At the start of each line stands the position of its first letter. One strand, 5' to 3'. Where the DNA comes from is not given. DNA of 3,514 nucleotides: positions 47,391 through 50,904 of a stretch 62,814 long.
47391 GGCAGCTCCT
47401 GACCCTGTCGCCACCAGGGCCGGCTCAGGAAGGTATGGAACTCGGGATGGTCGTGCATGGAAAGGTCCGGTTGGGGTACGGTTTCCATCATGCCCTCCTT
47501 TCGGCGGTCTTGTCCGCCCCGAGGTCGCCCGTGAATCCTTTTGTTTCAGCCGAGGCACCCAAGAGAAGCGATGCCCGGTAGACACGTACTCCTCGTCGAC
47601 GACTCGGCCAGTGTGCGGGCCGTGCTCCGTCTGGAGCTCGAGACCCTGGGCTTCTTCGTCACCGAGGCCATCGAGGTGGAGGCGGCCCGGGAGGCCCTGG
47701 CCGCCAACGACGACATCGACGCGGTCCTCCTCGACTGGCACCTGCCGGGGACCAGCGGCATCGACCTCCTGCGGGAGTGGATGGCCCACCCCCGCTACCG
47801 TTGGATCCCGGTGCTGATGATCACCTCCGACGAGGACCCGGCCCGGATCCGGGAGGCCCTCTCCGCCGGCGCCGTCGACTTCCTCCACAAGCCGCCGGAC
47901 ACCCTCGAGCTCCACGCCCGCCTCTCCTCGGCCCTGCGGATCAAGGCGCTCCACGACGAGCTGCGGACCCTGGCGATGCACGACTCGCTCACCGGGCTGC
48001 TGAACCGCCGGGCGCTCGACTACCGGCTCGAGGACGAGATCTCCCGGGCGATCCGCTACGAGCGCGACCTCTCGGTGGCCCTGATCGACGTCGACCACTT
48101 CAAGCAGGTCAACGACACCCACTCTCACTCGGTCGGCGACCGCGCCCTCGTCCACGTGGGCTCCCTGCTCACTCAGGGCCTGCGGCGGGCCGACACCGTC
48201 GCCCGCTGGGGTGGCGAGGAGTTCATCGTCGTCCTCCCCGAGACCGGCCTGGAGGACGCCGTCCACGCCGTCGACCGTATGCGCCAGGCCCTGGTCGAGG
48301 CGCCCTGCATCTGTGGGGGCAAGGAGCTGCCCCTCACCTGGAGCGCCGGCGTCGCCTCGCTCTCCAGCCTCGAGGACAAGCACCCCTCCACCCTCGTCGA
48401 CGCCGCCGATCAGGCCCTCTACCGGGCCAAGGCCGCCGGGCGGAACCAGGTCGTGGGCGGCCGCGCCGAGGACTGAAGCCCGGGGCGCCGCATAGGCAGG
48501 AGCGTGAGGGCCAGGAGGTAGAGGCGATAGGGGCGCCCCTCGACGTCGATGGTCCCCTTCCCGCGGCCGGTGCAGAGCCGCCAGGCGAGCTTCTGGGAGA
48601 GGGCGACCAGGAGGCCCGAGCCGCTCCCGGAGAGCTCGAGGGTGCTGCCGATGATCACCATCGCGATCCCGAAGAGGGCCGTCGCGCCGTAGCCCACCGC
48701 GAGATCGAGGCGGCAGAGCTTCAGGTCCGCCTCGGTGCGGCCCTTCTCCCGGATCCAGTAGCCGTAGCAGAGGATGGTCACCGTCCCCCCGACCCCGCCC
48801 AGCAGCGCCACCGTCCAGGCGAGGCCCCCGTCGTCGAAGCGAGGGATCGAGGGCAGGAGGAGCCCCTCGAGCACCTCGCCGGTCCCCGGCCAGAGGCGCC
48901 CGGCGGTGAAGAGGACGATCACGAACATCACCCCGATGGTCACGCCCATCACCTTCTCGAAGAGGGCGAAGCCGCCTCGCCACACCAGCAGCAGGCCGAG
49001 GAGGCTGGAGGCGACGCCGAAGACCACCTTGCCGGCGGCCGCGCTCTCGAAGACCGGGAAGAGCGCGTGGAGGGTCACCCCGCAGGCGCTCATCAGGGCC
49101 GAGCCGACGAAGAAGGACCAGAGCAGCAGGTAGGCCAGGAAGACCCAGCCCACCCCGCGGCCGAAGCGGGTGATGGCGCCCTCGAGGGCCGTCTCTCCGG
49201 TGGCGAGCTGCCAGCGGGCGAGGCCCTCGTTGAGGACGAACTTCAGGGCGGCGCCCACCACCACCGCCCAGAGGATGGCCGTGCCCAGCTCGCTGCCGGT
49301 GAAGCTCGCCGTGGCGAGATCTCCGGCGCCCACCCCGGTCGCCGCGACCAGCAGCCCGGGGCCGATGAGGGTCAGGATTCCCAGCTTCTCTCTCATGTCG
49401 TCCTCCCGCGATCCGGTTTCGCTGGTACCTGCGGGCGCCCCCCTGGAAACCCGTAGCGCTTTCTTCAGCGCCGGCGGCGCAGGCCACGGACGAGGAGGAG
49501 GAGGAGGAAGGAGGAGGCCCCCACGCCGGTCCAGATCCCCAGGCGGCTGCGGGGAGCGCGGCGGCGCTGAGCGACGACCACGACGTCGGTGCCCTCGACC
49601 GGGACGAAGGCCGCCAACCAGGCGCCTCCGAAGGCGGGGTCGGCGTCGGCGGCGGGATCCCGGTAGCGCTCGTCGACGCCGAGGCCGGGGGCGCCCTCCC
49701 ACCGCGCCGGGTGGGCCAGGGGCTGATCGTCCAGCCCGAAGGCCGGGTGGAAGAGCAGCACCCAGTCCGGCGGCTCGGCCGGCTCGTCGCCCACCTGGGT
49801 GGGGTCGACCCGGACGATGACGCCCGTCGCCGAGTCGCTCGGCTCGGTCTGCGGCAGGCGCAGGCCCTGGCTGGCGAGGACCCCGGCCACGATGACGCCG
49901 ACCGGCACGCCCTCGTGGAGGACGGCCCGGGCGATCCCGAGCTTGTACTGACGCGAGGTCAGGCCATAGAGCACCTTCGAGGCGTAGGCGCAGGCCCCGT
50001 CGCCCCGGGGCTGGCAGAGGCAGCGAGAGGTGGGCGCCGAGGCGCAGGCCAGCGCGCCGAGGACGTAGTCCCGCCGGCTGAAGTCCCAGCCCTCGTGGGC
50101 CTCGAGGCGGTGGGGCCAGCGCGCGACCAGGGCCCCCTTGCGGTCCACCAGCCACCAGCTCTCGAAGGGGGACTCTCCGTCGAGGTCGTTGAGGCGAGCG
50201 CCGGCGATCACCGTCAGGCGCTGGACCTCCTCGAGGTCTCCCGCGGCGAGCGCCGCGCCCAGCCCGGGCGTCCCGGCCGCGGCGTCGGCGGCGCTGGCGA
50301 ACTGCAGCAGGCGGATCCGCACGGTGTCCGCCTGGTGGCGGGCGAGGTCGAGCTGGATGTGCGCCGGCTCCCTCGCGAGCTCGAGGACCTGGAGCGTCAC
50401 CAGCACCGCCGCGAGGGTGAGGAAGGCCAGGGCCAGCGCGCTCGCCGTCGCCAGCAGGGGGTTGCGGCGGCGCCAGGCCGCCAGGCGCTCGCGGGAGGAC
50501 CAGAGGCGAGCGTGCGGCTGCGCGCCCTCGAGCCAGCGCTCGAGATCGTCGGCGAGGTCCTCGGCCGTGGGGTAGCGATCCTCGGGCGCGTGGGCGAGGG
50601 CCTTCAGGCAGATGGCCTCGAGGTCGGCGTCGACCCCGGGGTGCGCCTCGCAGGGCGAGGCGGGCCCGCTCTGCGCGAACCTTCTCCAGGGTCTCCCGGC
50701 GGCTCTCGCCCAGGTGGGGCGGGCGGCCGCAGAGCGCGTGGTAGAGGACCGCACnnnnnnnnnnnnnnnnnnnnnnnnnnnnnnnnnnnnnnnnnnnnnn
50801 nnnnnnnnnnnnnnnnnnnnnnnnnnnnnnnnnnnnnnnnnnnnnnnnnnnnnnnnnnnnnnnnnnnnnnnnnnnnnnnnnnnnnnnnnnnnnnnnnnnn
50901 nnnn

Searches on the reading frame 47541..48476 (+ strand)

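Call 42: search_protein_families(library=ncbifam, proteins=[window:47541-48476:+], max_evalue=0.001)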
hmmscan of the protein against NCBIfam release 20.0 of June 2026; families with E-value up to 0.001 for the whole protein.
window:47541-48476:+ (311 aa): 103 families (the best 25 are shown)
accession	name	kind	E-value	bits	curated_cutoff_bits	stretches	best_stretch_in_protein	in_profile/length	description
NF047654.1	DiguCycDgcRLepto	equivalog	2.7e-82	276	500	1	14-305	3-294/295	diguanylate cyclase DgcR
NF007135.0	PRK09581.1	equivalog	9.3e-66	222.5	474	2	143-306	290-454/457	PleD family two-component system response regulator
NF038266.1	diguan_SiaD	equivalog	2.1e-54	184.6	290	1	134-304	83-252/252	biofilm regulation diguanylate cyclase SiaD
TIGR00254.1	GGDEF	domain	1.1e-49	168.3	37.4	1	142-305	2-165/168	diguanylate cyclase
NF007380.0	PRK09894.1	equivalog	3.1e-45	154.8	256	1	138-305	122-285/296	diguanylate cyclase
NF007423.1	PRK09966.1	equivalog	1.2e-35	123.2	325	1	134-297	228-390/390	diguanylate cyclase DgcN/YfiN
NF051473.1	DigCycDgcsShew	equivalog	1.5e-33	116.5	400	1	128-303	118-287/291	diguanylate cyclase DgcS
NF041606.1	dguan_cyc_DgcA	equivalog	1.5e-33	116.2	370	1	164-305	197-337/340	diguanylate cyclase DgcA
NF011955.1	PRK15426.1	equivalog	3e-33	114.8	408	1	136-305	389-559/564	cellulose biosynthesis regulator diguanylate cyclase DgcQ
NF007599.0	PRK10245.1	equivalog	4.7e-33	114.2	402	1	131-303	196-366/371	diguanylate cyclase AdrA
NF007298.0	PRK09776.1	equivalog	9.5e-31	106.5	1135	1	136-304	675-842/1111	diguanylate cyclase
NF045675.1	PhdiestaseDibA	equivalog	1.6e-29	102.8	980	1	131-302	189-359/623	phosphodiesterase DibA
NF050064.1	BlResRespRegCbrR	equivalog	2.8e-29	102.3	600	1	25-304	135-411/415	bile resistance response regulator CbrR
NF040885.1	diguan_DgcJ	equivalog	1.1e-25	90.5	500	1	139-301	335-490/493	diguanylate cyclase DgcJ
NF007474.0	PRK10060.1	equivalog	5.8e-25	87.6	782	1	139-303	231-391/663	cyclic di-GMP phosphodiesterase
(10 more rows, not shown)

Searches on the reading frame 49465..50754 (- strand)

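Call 42: search_protein_families(library=ncbifam, proteins=[window:49465-50754:-], max_evalue=0.001)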
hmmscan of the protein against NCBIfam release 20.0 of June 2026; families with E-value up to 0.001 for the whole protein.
window:49465-50754:- (429 aa): 2 families
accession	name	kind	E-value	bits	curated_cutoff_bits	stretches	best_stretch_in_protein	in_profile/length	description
NF033483.0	PknB_PASTA_kin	equivalog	2e-07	30.4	450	1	28-85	222-279/563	Stk1 family PASTA domain-containing Ser/Thr kinase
NF009651.0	PRK13184.1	equivalog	0.00091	17.3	839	0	41-83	257-299/932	serine/threonine-protein kinase PknD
